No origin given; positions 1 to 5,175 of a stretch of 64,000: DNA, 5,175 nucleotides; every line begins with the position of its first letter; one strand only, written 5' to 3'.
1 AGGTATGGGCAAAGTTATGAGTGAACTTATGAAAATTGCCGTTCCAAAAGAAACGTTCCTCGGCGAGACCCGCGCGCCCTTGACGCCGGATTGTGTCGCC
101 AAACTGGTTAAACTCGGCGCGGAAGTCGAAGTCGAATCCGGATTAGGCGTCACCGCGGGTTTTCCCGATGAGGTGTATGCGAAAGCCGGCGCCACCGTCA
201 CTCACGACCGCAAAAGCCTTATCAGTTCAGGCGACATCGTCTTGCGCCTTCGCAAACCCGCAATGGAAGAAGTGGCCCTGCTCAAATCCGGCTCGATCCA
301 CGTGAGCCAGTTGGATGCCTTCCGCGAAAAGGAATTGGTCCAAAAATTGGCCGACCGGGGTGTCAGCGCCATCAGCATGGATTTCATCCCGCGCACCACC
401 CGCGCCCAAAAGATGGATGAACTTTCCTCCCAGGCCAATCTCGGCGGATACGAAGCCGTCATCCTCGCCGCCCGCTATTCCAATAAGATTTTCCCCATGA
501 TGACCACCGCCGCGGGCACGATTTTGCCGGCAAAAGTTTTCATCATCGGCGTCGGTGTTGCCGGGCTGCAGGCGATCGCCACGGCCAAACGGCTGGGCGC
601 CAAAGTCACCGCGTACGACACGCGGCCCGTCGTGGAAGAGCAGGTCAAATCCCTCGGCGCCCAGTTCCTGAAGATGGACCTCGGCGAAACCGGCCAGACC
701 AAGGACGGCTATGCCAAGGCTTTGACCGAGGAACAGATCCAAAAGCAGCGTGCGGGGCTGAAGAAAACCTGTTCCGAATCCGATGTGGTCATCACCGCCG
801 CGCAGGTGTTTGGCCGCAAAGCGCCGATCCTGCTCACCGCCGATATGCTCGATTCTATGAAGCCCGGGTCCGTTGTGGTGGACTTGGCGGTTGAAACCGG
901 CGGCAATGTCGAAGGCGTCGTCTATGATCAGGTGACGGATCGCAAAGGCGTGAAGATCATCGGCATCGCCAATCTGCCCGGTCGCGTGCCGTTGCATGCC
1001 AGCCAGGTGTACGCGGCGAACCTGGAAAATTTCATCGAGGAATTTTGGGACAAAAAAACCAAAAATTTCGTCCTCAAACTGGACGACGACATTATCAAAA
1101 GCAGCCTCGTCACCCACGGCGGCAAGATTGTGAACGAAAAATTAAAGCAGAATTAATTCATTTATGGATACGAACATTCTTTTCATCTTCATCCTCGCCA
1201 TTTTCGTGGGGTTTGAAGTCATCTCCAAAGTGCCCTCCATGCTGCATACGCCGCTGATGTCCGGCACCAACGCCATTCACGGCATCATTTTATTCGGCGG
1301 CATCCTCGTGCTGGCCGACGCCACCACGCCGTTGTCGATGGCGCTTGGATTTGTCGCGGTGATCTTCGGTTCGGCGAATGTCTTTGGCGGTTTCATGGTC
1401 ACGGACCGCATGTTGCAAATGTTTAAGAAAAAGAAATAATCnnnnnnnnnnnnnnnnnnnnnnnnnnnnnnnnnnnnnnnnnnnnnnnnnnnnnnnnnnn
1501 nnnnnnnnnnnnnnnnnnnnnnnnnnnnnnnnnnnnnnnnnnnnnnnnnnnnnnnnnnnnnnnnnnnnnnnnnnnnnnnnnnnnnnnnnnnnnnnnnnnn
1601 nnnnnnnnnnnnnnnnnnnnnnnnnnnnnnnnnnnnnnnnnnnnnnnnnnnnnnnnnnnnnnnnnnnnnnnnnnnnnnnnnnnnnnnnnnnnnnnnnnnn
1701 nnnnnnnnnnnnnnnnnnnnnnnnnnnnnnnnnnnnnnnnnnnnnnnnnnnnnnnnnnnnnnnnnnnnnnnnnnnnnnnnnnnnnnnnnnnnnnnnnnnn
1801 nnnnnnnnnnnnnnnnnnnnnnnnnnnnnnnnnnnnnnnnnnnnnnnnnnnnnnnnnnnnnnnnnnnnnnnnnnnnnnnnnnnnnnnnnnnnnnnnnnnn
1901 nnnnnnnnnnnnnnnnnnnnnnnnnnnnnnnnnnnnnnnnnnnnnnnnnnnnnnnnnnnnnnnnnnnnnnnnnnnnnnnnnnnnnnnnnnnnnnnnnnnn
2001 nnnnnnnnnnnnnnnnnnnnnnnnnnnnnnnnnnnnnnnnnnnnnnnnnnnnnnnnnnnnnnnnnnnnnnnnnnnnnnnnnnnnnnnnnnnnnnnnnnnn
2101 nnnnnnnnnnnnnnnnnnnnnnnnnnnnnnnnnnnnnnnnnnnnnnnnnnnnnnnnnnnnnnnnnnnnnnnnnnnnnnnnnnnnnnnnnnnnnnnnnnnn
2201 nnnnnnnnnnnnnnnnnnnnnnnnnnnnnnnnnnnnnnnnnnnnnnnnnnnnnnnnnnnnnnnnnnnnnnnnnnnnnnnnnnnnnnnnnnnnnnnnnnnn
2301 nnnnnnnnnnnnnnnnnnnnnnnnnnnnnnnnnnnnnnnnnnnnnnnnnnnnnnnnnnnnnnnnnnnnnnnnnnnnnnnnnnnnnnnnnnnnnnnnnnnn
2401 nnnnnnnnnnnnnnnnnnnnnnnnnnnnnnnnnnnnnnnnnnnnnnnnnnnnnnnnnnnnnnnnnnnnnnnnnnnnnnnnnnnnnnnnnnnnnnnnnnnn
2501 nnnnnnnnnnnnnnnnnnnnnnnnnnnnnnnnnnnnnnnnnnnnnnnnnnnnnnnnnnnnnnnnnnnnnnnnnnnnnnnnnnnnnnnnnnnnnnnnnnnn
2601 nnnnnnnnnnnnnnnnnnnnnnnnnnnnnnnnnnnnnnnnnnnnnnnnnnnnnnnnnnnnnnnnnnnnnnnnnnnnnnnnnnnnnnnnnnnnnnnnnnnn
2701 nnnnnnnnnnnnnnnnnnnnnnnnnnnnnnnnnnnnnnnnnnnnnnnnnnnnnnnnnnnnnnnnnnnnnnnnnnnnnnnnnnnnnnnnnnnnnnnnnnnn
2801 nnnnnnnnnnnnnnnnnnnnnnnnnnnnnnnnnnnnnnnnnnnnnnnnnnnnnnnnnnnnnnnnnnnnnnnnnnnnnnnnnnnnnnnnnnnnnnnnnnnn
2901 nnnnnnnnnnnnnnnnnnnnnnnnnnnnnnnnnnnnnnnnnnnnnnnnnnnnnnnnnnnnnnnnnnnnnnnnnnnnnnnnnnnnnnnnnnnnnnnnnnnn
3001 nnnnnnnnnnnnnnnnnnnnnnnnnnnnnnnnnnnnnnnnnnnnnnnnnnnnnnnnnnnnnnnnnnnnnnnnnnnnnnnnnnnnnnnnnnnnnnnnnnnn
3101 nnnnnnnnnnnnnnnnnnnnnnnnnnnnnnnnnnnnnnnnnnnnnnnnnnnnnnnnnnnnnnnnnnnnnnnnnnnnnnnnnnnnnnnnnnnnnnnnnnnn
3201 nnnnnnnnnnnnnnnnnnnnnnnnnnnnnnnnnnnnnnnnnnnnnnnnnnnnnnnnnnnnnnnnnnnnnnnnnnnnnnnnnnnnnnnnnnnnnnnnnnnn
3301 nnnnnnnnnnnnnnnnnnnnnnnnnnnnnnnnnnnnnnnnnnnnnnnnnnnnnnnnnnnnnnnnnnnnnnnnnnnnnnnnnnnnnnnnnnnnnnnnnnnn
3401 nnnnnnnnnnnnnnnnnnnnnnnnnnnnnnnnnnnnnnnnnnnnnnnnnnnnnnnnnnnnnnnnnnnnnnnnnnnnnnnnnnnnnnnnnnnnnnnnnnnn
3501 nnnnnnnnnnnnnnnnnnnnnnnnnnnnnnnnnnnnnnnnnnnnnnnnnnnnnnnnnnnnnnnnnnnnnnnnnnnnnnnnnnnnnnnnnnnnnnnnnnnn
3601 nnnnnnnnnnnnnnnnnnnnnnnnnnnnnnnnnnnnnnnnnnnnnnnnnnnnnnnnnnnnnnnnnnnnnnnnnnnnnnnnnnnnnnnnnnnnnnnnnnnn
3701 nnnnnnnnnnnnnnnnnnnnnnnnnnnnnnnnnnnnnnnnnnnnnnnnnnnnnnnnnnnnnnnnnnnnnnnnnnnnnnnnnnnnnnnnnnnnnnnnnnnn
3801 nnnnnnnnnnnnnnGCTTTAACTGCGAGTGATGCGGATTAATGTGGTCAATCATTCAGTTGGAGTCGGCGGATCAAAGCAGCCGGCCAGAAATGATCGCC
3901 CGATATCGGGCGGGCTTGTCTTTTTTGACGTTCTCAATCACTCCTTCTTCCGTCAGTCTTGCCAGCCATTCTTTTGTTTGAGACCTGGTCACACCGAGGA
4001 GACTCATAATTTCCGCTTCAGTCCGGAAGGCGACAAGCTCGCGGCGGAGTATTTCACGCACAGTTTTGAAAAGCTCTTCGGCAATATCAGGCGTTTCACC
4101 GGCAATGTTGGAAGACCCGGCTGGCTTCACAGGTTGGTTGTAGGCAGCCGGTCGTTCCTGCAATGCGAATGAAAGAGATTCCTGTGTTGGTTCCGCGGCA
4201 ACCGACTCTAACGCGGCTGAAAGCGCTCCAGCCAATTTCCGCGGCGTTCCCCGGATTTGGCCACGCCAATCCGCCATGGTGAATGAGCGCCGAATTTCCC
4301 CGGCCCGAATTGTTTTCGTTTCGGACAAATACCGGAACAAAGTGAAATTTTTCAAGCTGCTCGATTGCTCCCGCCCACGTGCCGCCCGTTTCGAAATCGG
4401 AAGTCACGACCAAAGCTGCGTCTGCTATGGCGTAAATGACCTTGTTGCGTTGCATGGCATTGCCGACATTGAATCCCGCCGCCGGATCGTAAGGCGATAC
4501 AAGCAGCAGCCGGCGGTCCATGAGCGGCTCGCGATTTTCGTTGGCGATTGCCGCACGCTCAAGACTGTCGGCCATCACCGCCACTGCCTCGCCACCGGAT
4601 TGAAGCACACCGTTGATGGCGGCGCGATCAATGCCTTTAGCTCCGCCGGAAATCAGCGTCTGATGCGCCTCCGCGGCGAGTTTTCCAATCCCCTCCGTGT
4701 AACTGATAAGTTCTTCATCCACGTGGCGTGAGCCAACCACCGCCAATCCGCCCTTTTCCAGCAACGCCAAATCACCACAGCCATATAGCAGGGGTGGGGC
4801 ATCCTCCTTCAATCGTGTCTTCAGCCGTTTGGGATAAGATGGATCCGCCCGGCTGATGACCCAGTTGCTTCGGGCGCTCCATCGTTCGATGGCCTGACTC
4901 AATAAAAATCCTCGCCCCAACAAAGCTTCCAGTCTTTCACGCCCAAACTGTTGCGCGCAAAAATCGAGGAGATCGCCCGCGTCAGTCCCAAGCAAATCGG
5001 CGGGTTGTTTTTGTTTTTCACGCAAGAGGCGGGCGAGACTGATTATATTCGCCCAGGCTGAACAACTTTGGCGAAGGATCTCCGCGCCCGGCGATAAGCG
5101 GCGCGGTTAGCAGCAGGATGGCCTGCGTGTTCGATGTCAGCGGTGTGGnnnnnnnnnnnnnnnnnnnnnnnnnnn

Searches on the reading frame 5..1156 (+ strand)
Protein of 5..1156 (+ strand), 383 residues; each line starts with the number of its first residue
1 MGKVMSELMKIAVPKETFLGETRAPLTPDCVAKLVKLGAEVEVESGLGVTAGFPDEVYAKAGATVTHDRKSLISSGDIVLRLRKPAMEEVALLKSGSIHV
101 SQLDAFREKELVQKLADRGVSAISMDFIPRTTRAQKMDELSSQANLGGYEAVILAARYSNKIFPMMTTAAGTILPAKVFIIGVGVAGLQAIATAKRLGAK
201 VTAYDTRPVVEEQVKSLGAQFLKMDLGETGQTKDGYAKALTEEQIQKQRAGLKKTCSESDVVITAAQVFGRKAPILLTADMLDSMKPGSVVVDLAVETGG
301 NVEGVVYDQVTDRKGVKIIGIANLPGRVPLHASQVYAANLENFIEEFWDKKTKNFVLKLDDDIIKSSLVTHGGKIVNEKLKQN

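Call 10: search_protein_families(library=pfam, proteins=[window:5-1156:+], max_evalue=0.001)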
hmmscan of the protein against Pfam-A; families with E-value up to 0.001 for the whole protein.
window:5-1156:+ (383 aa): 4 families
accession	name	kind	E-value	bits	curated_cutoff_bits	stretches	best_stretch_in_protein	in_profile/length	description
PF01262.27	AlaDh_PNT_C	-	2.7e-67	226.8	23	1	151-377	1-213/214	Alanine dehydrogenase/PNT, C-terminal domain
PF05222.21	AlaDh_PNT_N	-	1.8e-38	132.3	30.4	1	13-146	2-135/136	Alanine dehydrogenase/PNT, N-terminal domain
PF02826.25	2-Hacid_dh_C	-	1.1e-08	35.1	25.1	1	176-225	37-86/178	D-isomer specific 2-hydroxyacid dehydrogenase, NAD binding domain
PF07992.20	Pyr_redox_2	-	3.8e-05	23.7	26.1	1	177-263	2-78/291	Pyridine nucleotide-disulphide oxidoreductase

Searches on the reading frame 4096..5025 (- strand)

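Call 10: search_protein_families(library=pfam, proteins=[window:4096-5025:-], max_evalue=0.001)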
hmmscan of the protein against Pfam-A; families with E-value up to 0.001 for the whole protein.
window:4096-5025:- (309 aa): 2 families
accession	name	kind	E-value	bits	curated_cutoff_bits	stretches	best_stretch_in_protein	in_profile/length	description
PF02481.21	DNA_processg_A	-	1.8e-34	119.2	29.6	1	52-249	5-204/212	DNA recombination-mediator protein A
PF18306.6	LDcluster4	-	9.9e-07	28.9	26.3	1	95-171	5-74/151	SLOG cluster4 family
